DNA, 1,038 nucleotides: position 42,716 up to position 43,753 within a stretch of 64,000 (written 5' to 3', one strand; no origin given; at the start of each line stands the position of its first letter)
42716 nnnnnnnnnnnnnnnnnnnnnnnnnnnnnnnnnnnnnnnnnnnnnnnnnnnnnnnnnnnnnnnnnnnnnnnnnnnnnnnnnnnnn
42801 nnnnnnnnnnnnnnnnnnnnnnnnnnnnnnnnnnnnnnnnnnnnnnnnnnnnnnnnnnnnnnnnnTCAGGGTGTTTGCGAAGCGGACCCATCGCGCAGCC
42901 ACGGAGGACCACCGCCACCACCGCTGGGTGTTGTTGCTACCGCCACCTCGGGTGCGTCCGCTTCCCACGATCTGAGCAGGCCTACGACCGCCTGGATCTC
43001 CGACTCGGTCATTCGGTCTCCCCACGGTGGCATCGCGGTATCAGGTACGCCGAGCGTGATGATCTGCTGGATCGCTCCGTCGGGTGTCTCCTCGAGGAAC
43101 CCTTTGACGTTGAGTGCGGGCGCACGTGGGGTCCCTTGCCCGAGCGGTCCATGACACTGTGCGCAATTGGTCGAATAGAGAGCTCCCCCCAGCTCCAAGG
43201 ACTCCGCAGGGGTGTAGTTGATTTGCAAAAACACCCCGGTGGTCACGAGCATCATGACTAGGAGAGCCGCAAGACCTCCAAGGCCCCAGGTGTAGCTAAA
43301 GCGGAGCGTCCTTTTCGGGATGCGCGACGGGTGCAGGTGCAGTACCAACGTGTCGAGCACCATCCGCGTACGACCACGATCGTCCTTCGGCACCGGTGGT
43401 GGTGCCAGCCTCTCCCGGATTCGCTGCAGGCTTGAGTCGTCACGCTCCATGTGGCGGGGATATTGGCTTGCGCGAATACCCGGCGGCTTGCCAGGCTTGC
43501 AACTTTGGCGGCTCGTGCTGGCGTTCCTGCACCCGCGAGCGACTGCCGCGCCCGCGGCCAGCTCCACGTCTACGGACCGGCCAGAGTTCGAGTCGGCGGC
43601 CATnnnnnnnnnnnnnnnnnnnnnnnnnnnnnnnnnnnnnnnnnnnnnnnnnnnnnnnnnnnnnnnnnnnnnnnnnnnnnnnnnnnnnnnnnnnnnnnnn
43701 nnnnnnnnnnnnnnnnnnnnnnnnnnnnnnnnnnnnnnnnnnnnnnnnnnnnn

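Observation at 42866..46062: cydA-cydB followed by a membrane cytochrome c whose anchor resembles cytochrome b helix A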

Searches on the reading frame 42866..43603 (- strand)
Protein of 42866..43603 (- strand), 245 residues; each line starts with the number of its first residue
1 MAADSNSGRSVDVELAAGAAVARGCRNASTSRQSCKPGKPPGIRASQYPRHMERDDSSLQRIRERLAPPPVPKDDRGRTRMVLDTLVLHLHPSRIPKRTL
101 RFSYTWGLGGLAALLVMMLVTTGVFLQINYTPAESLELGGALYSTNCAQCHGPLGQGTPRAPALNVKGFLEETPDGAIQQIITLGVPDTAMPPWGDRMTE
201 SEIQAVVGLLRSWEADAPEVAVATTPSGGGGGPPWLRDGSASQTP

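Call 3: search_protein_families(library=pfam, proteins=[window:42866-43603:-], max_evalue=0.1)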
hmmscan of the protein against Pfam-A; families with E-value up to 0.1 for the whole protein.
window:42866-43603:- (245 aa): 3 families
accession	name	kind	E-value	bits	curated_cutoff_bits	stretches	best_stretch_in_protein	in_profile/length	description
PF13442.11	Cytochrome_CBB3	-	4.8e-12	46.5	27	1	137-207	4-65/68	Cytochrome C oxidase, cbb3-type, subunit III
PF00034.26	Cytochrom_C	-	5.4e-07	31.3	21.3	1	137-212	2-88/90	Cytochrome c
PF00033.24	Cytochrome_B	-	0.018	15.3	27.2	1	102-134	10-42/189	Cytochrome b/b6/petB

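Call 5: find_homologous_proteins(query=window:42866-43603:-, max_evalue=0.001)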
Query window:42866-43603:- (245 aa): 218 proteins with E <= 0.001 among 7465 candidates; the best 120 are listed.
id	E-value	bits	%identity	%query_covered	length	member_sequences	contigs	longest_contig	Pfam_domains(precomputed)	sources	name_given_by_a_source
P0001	9.2e-161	551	100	100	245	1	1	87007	PF13442.12,PF00034.27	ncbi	-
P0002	2.6e-63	232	69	47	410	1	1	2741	PF13442.12,PF00034.27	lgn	-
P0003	4.2e-63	231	69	47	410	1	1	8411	PF13442.12,PF00034.27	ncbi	-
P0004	1.1e-62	230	71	46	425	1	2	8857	PF13442.12,PF00034.27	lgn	-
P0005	8.3e-62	227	73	38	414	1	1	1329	PF13442.12,PF00034.27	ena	-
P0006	2.7e-61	225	68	47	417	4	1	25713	PF13442.12,PF00034.27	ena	-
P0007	2.1e-60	222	62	47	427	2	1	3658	PF13442.12,PF00034.27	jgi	-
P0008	2.6e-60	222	64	45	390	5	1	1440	PF13442.12,PF00034.27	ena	-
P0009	4.9e-60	221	67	44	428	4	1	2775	PF13442.12,PF00034.27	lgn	-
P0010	6.6e-60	221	65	46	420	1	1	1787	PF14495.12,PF13442.12,PF00034.27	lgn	-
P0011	1.4e-59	220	66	47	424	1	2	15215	PF14495.12,PF13442.12,PF00034.27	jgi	jgi:mono/diheme cytochrome c family protein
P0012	1.5e-59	220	66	47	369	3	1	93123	PF13442.12,PF00034.27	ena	-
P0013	1.8e-59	219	69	46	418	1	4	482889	PF13442.12,PF00034.27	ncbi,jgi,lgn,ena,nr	ncbi:MAG: c-type cytochrome [Chloroflexi bacterium]|nr:c-type cytochrome [Chloroflexota bacterium]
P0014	1.8e-59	219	72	36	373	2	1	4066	PF13442.12,PF00034.27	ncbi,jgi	-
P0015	1.9e-59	219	66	44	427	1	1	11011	PF14495.12,PF13442.12,PF00034.27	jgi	jgi:mono/diheme cytochrome c family protein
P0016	1.9e-59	219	67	46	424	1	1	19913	PF14495.12,PF13442.12,PF00034.27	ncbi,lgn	ncbi:MAG: hypothetical protein OHK0041_06050 [Anaerolineales bacterium]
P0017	2.3e-59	219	71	43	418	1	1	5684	PF14495.12,PF13442.12,PF00034.27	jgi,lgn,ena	-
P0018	2.7e-59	219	65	47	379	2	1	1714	PF13442.12,PF00034.27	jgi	-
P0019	4.4e-59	218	62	46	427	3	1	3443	PF14495.12,PF13442.12,PF00034.27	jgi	-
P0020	4.8e-59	218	72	42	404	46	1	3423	PF13442.12,PF00034.27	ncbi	-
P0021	6.6e-59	217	63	47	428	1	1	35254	PF13442.12,PF00034.27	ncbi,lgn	-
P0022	1.4e-58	216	62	46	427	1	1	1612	PF14495.12,PF13442.12,PF00034.27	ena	-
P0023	2.0e-58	216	70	42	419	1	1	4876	PF14495.12,PF13442.12,PF00034.27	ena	-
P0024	2.0e-58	216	65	46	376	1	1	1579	PF13442.12,PF00034.27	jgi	-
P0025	2.1e-58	216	66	45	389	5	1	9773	PF13442.12,PF00034.27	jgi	jgi:mono/diheme cytochrome c family protein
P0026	3.0e-58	215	64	43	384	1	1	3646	PF13442.12,PF00034.27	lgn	-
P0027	4.0e-58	215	68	46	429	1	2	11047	PF14495.12,PF13442.12,PF00034.27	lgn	-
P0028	4.2e-58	215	69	40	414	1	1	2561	PF13442.12,PF00034.27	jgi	-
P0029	5.2e-58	215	68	46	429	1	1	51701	PF14495.12,PF13442.12,PF00034.27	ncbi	ncbi:MAG: c-type cytochrome [Chloroflexota bacterium]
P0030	5.9e-58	214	64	46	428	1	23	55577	PF13442.12,PF00034.27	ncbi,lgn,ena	-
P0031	8.0e-58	214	67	42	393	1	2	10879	PF13442.12,PF00034.27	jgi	jgi:mono/diheme cytochrome c family protein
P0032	8.1e-58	214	68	46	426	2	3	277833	PF14495.12,PF13442.12,PF00034.27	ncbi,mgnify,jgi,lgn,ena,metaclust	mgnify:CR=1 FL=1|metaclust:\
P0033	8.6e-58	214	69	44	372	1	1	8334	PF13442.12,PF00034.27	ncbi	ncbi:MAG: hypothetical protein Fur002_26610 [Anaerolineales bacterium]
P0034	1.0e-57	214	55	45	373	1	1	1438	PF13442.12,PF00034.27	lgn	-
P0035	1.2e-57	213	65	44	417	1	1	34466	PF13442.12,PF00034.27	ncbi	ncbi:MAG: c-type cytochrome [Actinomycetota bacterium]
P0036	1.8e-57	213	67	46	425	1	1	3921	PF14495.12,PF13442.12,PF00034.27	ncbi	ncbi:MAG: c-type cytochrome [Chloroflexota bacterium]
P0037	2.0e-57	213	69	44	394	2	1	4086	PF13442.12,PF00034.27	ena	-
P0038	3.0e-57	212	67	45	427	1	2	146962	PF14495.12,PF13442.12,PF00034.27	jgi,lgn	jgi:mono/diheme cytochrome c family protein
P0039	3.4e-57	212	69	42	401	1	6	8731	PF13442.12,PF00034.27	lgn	-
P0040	4.6e-57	211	71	45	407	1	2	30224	PF13442.12,PF00034.27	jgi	jgi:mono/diheme cytochrome c family protein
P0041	5.1e-57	211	65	46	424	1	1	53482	PF14495.12,PF13442.12,PF00034.27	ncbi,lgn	ncbi:MAG: hypothetical protein Kow0070_16160 [Anaerolineales bacterium]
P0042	1.3e-56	210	65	44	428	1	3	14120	PF13442.12,PF00034.27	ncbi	-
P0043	1.4e-56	210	65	47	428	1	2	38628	PF13442.12,PF00034.27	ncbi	ncbi:MAG: hypothetical protein OHK0031_08700 [Anaerolineales bacterium]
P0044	1.7e-56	210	62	45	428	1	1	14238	PF13442.12,PF00034.27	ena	-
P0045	4.3e-56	208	62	45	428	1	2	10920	PF14495.12,PF13442.12,PF00034.27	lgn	-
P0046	8.1e-56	207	63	44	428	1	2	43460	PF13442.12,PF00034.27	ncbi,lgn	-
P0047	8.1e-56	207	63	45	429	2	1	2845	PF14495.12,PF13442.12,PF00034.27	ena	-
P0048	9.7e-56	207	63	45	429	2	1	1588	PF13442.12,PF00034.27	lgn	-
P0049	1.1e-55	207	62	47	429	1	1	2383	PF14495.12,PF13442.12,PF00034.27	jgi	jgi:mono/diheme cytochrome c family protein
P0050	1.2e-55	207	61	47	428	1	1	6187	PF13442.12,PF00034.27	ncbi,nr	ncbi:MAG: c-type cytochrome [Anaerolineales bacterium]|nr:c-type cytochrome [Anaerolineales bacteriu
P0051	1.3e-55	207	64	45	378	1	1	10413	PF13442.12,PF00034.27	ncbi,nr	ncbi:MAG: c-type cytochrome, partial [Anaerolineales bacterium]|nr:c-type cytochrome [Anaerolineales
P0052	1.9e-55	206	63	46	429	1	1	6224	PF14495.12,PF13442.12,PF00034.27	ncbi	-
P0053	2.1e-55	206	65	47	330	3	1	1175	PF13442.12,PF00034.27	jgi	jgi:mono/diheme cytochrome c family protein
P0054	4.3e-55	205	73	42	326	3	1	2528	PF13442.12,PF00034.27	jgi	jgi:mono/diheme cytochrome c family protein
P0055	5.4e-55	205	72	42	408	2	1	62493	PF13442.12,PF00034.27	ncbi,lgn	-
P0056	5.9e-55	205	69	46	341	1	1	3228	PF13442.12,PF00034.27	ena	-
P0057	9.6e-55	204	67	44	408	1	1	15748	PF02167.21,PF13442.12,PF00034.27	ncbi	ncbi:MAG: c-type cytochrome [Actinomycetota bacterium]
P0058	1.6e-54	203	61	46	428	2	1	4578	PF14495.12,PF13442.12,PF00034.27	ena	-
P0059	1.8e-54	203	58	45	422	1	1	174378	PF14495.12,PF13442.12,PF00034.27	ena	-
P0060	2.5e-54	202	58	45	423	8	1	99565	PF14495.12,PF13442.12,PF00034.27,PF22113.2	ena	-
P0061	3.2e-54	202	63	46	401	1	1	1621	PF13442.12,PF00034.27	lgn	-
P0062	4.0e-54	202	69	37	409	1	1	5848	PF02167.21,PF13442.12,PF00034.27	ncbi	ncbi:MAG: c-type cytochrome [Actinomycetota bacterium]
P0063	5.9e-54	201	67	42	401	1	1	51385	PF13442.12,PF00034.27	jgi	jgi:mono/diheme cytochrome c family protein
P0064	5.9e-54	201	66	44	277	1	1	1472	PF13442.12,PF00034.27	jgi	jgi:mono/diheme cytochrome c family protein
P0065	1.1e-53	200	66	44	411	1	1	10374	PF13442.12,PF00034.27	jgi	-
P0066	1.1e-53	200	72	38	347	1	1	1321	PF13442.12,PF00034.27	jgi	-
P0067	1.1e-53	200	57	45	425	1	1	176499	PF14495.12,PF13442.12,PF00034.27,PF22113.2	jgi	jgi:mono/diheme cytochrome c family protein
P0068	1.1e-53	200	67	42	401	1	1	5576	PF13442.12,PF00034.27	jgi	jgi:mono/diheme cytochrome c family protein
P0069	2.1e-53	199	58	44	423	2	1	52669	PF14495.12,PF13442.12,PF00034.27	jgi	jgi:mono/diheme cytochrome c family protein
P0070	2.3e-53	199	64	46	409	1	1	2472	PF13442.12,PF00034.27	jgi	jgi:mono/diheme cytochrome c family protein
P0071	2.5e-53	199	57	45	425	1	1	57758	PF14495.12,PF13442.12,PF00034.27,PF22113.2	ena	-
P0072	4.4e-53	198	58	45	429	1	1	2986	PF13442.12,PF00034.27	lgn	-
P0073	4.8e-53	198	58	45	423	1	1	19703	PF14495.12,PF13442.12,PF00034.27,PF22113.2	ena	-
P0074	4.9e-53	198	58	45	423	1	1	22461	PF14495.12,PF13442.12,PF00034.27,PF22113.2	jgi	-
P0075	4.9e-53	198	58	45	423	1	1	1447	PF14495.12,PF13442.12,PF00034.27,PF22113.2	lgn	-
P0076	5.8e-53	198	63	42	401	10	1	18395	PF13442.12,PF00034.27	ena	-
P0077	6.7e-53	198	58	44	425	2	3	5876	PF14495.12,PF13442.12,PF00034.27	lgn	-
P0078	7.4e-53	198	58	44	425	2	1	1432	PF14495.12,PF13442.12,PF00034.27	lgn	-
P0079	7.6e-53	198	63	47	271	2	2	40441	PF13442.12,PF00034.27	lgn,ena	-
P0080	1.1e-52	197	68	44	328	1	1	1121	PF13442.12,PF00034.27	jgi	jgi:mono/diheme cytochrome c family protein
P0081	2.0e-52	196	56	44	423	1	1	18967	PF14495.12,PF13442.12,PF00034.27,PF22113.2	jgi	jgi:mono/diheme cytochrome c family protein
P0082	2.4e-52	196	58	44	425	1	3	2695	PF14495.12,PF13442.12,PF00034.27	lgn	-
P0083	6.2e-52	195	57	43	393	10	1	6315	PF13442.12,PF00034.27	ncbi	-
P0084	7.3e-52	194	58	44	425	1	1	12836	PF14495.12,PF13442.12,PF00034.27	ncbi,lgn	-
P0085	8.1e-52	194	68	42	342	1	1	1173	PF13442.12,PF00034.27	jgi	-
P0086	1.6e-51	193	68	36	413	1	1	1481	PF14495.12,PF13442.12,PF00034.27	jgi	jgi:cbb3-type cytochrome c oxidase subunit III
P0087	2.5e-51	193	64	44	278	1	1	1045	PF13442.12,PF00034.27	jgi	jgi:mono/diheme cytochrome c family protein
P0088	2.5e-51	193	56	45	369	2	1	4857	PF13442.12,PF00034.27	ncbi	ncbi:MAG: hypothetical protein Kow0031_33380 [Anaerolineae bacterium]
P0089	2.6e-51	193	61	45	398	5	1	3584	PF14495.12,PF13442.12,PF00034.27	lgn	-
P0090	6.3e-51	191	63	39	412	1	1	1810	PF13442.12,PF00034.27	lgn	-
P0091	8.7e-51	191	67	44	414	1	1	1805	PF13442.12,PF00034.27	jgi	jgi:mono/diheme cytochrome c family protein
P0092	1.4e-50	190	66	44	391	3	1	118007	PF13442.12,PF00034.27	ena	-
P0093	1.7e-50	190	65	44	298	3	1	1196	PF13442.12,PF00034.27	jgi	-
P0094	1.7e-50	190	54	49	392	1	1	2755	PF13442.12,PF00034.27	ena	-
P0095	4.7e-50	188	63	45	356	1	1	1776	PF13442.12,PF00034.27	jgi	jgi:mono/diheme cytochrome c family protein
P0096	1.3e-49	187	62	44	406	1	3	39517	PF13442.12,PF00034.27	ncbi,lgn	-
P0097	1.6e-49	187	55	69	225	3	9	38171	PF13442.12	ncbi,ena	-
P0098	3.9e-49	185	66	36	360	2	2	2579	PF13442.12,PF00034.27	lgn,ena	-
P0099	5.2e-49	185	67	36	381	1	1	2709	PF14495.12,PF13442.12,PF00034.27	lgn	-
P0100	5.3e-49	185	69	36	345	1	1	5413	PF14495.12,PF13442.12,PF00034.27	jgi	jgi:mono/diheme cytochrome c family protein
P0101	6.9e-49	185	64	36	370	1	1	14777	PF14495.12,PF13442.12,PF00034.27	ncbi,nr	ncbi:MAG: c-type cytochrome [Deltaproteobacteria bacterium]|nr:c-type cytochrome [Deltaproteobacteri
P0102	1.5e-48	184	53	46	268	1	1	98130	PF13442.12,PF00034.27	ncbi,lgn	-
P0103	3.3e-48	182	60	41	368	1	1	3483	PF13442.12,PF00034.27,PF22113.2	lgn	-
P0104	6.8e-48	181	54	33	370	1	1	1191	PF13442.12,PF00034.27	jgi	jgi:cbb3-type cytochrome c oxidase subunit III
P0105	9.1e-48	181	64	36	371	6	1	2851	PF14495.12,PF13442.12,PF00034.27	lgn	-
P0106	9.8e-47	178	56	44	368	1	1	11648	PF13442.12,PF00034.27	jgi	jgi:mono/diheme cytochrome c family protein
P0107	1.1e-46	178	62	40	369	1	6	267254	PF13442.12,PF00034.27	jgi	jgi:cbb3-type cytochrome c oxidase subunit III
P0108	1.5e-46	177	64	44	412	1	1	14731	PF13442.12,PF00034.27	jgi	-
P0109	3.1e-46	176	63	45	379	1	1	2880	PF13442.12,PF00034.27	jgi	jgi:cbb3-type cytochrome c oxidase subunit III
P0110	1.8e-45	173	61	40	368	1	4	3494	PF13442.12,PF00034.27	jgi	jgi:cbb3-type cytochrome c oxidase subunit III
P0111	4.3e-45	172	58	43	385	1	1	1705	PF13442.12,PF00034.27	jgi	jgi:mono/diheme cytochrome c family protein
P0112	9.6e-45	171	64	43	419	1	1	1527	PF13442.12,PF00034.27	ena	-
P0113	6.7e-44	168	60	40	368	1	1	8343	PF13442.12,PF00034.27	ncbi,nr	ncbi:MAG: c-type cytochrome [Anaerolineae bacterium]|nr:c-type cytochrome [Anaerolineae bacterium]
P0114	4.7e-43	166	63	47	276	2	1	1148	PF13442.12,PF00034.27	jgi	jgi:mono/diheme cytochrome c family protein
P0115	1.1e-42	164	72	42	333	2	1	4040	PF13442.12,PF00034.27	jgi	jgi:mono/diheme cytochrome c family protein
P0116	3.7e-42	163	57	38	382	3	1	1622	PF13442.12,PF00034.27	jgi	jgi:cbb3-type cytochrome c oxidase subunit III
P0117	2.6e-41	160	54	42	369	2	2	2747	PF14495.12,PF13442.12,PF00034.27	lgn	-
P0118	8.3e-41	158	70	37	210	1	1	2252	PF13442.12,PF00034.27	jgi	-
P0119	8.5e-41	158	58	45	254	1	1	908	PF13442.12,PF00034.27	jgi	jgi:mono/diheme cytochrome c family protein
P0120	1.3e-40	158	71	37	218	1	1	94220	PF13442.12,PF00034.27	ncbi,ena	-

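Call 8: find_encoding_contigs(protein=P0097, flank=8000, max_places=6)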
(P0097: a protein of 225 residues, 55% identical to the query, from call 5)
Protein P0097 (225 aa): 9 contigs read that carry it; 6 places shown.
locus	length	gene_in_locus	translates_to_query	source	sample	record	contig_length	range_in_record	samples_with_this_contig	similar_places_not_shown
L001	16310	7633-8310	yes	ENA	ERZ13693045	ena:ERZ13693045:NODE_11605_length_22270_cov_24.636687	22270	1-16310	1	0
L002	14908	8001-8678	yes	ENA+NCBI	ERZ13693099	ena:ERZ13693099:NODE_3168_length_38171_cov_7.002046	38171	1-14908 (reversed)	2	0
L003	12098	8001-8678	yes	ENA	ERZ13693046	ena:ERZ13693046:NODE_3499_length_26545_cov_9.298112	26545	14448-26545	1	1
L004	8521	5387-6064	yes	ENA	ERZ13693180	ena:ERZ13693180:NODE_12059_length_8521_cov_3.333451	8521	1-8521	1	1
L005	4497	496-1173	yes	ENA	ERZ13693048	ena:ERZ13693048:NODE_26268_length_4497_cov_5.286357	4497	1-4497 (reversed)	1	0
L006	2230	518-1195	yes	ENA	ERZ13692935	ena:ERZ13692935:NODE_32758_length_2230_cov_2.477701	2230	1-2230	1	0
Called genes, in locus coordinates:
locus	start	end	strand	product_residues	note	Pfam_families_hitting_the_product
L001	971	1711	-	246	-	PF13386:DsbD_2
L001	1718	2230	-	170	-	PF13115:YtkA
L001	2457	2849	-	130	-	PF03625:DUF302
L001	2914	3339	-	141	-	PF02566:OsmC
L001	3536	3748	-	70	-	PF09723:Zn_ribbon_8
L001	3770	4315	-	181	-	PF00085:Thioredoxin, PF13098:Thioredoxin_2, PF11127:YgaP-like_TM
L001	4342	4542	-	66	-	PF11127:YgaP-like_TM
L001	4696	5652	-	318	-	PF18915:DUF5667 (weak)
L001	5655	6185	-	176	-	PF07638:Sigma70_ECF (weak), PF04542:Sigma70_r2, PF08281:Sigma70_r4_2, PF04545:Sigma70_r4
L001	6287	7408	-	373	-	PF09968:DUF2202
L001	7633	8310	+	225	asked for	PF13442:Cytochrome_CBB3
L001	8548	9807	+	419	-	PF25919:BSH_CusB (faint), PF25917:BSH_RND (weak), PF25973:BSH_CzcB (weak)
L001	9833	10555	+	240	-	PF00005:ABC_tran, PF02463:SMC_N (faint), PF13304:AAA_21 (faint)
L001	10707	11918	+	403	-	PF12704:MacB_PCD, PF02687:FtsX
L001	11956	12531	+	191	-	-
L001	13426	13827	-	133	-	PF00034:Cytochrom_C, PF13442:Cytochrome_CBB3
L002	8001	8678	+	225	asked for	PF13442:Cytochrome_CBB3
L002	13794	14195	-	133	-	PF00034:Cytochrom_C, PF13442:Cytochrome_CBB3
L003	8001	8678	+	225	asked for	PF13442:Cytochrome_CBB3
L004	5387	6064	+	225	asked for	PF13442:Cytochrome_CBB3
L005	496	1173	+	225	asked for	PF13442:Cytochrome_CBB3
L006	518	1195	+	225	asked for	PF13442:Cytochrome_CBB3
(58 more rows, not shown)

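Call 9: find_encoding_contigs(protein=P0035, flank=8000, max_places=3)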
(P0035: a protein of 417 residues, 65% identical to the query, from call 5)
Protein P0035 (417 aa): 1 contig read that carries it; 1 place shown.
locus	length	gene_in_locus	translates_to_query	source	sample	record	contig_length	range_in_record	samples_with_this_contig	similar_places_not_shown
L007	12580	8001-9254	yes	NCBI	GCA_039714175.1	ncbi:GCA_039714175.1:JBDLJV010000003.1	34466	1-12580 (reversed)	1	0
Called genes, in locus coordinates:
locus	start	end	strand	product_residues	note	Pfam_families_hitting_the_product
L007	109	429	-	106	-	PF12802:MarR_2, PF13412:HTH_24 (weak)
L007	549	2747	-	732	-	PF00999:Na_H_Exchanger, PF00582:Usp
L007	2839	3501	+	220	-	PF00571:CBS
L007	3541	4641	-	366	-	PF00672:HAMP, PF00512:HisKA, PF02518:HATPase_c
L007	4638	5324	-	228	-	PF00072:Response_reg, PF00486:Trans_reg_C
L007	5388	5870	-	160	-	-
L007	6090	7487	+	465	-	PF01292:Ni_hydr_CYTB (weak), PF00033:Cytochrome_B, PF13631:Cytochrom_B_N_2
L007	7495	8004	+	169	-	PF00355:Rieske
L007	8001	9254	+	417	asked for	PF13442:Cytochrome_CBB3, PF00034:Cytochrom_C, PF13442:Cytochrome_CBB3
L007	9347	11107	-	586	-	PF18884:TSP3_bac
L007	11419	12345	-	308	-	PF12833:HTH_18, PF00165:HTH_AraC (weak)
